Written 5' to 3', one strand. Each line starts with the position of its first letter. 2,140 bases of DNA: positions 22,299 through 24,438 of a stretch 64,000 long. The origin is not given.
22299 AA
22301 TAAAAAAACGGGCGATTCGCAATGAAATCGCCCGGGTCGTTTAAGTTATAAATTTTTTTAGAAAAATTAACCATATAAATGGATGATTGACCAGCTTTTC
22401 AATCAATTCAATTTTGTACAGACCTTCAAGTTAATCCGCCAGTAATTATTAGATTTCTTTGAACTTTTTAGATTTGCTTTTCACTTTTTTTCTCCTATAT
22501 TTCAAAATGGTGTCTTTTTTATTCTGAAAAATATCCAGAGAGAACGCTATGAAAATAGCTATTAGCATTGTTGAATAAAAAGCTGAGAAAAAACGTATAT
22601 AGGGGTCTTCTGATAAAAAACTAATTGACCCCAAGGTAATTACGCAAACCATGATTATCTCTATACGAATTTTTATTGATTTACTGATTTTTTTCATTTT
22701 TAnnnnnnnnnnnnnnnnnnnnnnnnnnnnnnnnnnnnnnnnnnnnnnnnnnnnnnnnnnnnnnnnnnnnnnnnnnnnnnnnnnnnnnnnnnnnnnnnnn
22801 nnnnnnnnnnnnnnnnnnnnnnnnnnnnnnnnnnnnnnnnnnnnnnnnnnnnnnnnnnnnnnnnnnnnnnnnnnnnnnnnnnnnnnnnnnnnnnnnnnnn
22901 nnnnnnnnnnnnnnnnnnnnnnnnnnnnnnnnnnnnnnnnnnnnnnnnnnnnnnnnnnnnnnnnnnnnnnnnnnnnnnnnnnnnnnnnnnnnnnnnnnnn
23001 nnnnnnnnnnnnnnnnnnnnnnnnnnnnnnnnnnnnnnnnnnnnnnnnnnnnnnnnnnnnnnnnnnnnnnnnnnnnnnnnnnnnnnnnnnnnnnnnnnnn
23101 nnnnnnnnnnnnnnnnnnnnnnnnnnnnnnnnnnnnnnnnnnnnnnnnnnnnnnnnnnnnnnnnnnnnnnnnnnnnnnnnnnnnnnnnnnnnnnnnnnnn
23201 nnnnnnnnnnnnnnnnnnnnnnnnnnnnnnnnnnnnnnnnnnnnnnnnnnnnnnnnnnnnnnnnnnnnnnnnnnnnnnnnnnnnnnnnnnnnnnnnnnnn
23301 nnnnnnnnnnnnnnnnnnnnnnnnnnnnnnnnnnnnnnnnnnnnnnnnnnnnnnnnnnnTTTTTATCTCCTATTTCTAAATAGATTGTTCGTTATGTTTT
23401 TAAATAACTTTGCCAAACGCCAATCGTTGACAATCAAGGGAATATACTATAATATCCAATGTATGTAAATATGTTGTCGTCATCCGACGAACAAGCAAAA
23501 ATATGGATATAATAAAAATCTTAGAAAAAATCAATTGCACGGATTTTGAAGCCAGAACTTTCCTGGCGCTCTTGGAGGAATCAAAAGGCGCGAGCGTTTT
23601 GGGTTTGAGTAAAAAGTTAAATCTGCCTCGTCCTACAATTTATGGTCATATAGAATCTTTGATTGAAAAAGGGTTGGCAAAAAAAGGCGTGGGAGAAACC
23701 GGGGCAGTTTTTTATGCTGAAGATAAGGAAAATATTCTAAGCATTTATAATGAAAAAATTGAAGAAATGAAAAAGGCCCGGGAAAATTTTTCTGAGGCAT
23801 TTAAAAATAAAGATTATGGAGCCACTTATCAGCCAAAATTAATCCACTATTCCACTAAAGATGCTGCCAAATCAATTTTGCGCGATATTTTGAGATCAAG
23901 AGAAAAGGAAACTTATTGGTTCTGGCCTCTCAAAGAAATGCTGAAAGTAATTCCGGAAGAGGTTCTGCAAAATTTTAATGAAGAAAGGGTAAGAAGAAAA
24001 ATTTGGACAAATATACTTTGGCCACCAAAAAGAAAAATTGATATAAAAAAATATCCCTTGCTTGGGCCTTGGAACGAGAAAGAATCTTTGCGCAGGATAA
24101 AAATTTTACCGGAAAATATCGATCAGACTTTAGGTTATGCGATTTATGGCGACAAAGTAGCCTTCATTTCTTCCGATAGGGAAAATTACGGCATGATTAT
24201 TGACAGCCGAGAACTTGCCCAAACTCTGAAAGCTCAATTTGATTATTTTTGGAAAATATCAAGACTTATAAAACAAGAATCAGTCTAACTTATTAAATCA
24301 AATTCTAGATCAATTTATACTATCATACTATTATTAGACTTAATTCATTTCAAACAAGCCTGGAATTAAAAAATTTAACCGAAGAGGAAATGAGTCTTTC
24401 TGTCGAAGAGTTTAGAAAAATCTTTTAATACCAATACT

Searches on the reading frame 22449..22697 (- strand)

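Call 3: search_protein_families(library=pfam, proteins=[window:22449-22697:-], max_evalue=0.1)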
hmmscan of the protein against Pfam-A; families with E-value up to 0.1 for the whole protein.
window:22449-22697:- (82 aa): 3 families
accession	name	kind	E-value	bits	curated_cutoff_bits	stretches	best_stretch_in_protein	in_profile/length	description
PF03619.22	Solute_trans_a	-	0.0087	15.8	24.9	1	8-74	37-104/267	Organic solute transporter Ostalpha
PF10032.14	Pho88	-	0.071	12.8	25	1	33-75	31-73/184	Phosphate transport (Pho88)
PF07242.16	DUF1430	-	0.086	13.6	28.2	0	5-66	38-99/100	Protein of unknown function (DUF1430)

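Call 4: search_protein_families(library=ncbifam, proteins=[window:22449-22697:-], max_evalue=0.1)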
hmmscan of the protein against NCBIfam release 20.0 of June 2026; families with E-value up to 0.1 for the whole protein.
window:22449-22697:- (82 aa): 2 families
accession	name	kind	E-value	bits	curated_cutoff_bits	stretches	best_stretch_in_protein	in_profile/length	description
NF004503.0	PRK05846.2-2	subfamily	0.013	14.7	720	1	12-73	3-63/490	NADH-quinone oxidoreductase subunit M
TIGR01197.1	nramp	subfamily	0.021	14.1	272.5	1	11-70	110-171/390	metal ion transporter, metal ion (Mn2+/Fe2+) transporter (Nramp) family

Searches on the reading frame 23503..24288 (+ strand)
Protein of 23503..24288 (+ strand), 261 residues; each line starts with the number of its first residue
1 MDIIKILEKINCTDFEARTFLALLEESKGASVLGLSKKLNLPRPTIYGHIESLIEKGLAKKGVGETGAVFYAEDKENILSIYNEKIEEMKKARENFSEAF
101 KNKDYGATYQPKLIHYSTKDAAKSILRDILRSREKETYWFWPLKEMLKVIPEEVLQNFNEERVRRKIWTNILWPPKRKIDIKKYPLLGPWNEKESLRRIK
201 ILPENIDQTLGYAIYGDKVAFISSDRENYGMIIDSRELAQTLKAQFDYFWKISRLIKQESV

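Call 3: search_protein_families(library=pfam, proteins=[window:23503-24288:+], max_evalue=0.1)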
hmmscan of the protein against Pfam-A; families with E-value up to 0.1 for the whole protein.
window:23503-24288:+ (261 aa): 12 families
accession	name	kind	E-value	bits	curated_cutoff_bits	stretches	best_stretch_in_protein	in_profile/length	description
PF01978.25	TrmB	-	5.9e-10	39.3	25.6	1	7-65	1-58/68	Sugar-specific transcriptional regulator TrmB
PF14493.12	HTH_40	-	0.00064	20.4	27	1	28-100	11-80/89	Helix-turn-helix domain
PF09339.16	HTH_IclR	-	0.0016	18.6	22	1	21-60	9-49/52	IclR helix-turn-helix domain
PF13412.12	HTH_24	-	0.0016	18.4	21.9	1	21-58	9-46/48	Winged helix-turn-helix DNA-binding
PF01022.26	HTH_5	-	0.0045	17.3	22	1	22-61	9-47/47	Bacterial regulatory protein, arsR family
PF13552.11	DUF4127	-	0.0055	15.8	27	0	100-165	121-179/489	Protein of unknown function (DUF4127)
PF12840.13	HTH_20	-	0.0059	17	27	1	20-59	9-48/51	Helix-turn-helix domain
PF08279.18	HTH_11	-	0.0083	16.4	25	1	18-58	3-47/55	HTH domain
PF11495.14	Regulator_TrmB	-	0.034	13.8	22.2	1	213-258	92-137/233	Archaeal transcriptional regulator TrmB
PF13730.12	HTH_36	-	0.043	14.1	25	0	31-58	27-54/55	Helix-turn-helix domain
PF09737.14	Det1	-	0.054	13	25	1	69-108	231-270/412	De-etiolated protein 1 Det1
PF09904.15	HTH_43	-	0.082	13.3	27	0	14-57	5-48/89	Winged helix-turn helix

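Call 4: search_protein_families(library=ncbifam, proteins=[window:23503-24288:+], max_evalue=0.1)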
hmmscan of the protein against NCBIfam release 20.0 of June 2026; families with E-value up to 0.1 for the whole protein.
window:23503-24288:+ (261 aa): 5 families
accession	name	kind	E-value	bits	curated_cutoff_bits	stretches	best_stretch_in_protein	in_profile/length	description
NF040939.2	trans_reg_lrs14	equivalog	0.0011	18.9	90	1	2-61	11-68/103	Lrs14 family HTH-type transcriptional regulator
NF047392.1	TransRegTrmBHalo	equivalog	0.0014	17.7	500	1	4-59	10-64/349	HTH-type sugar sensing transcriptional regulator TrmB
NF005061.0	PRK06474.1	equivalog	0.0032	17.4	121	1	19-161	16-147/178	hypothetical protein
NF053606.1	Sta1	subfamily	0.0058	16.7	80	1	4-62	12-67/100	Sta1 family transcriptional regulator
TIGR01884.1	cas_HTH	subfamily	0.0062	15.9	60.2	1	21-62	148-189/202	CRISPR-associated CARF protein Csa3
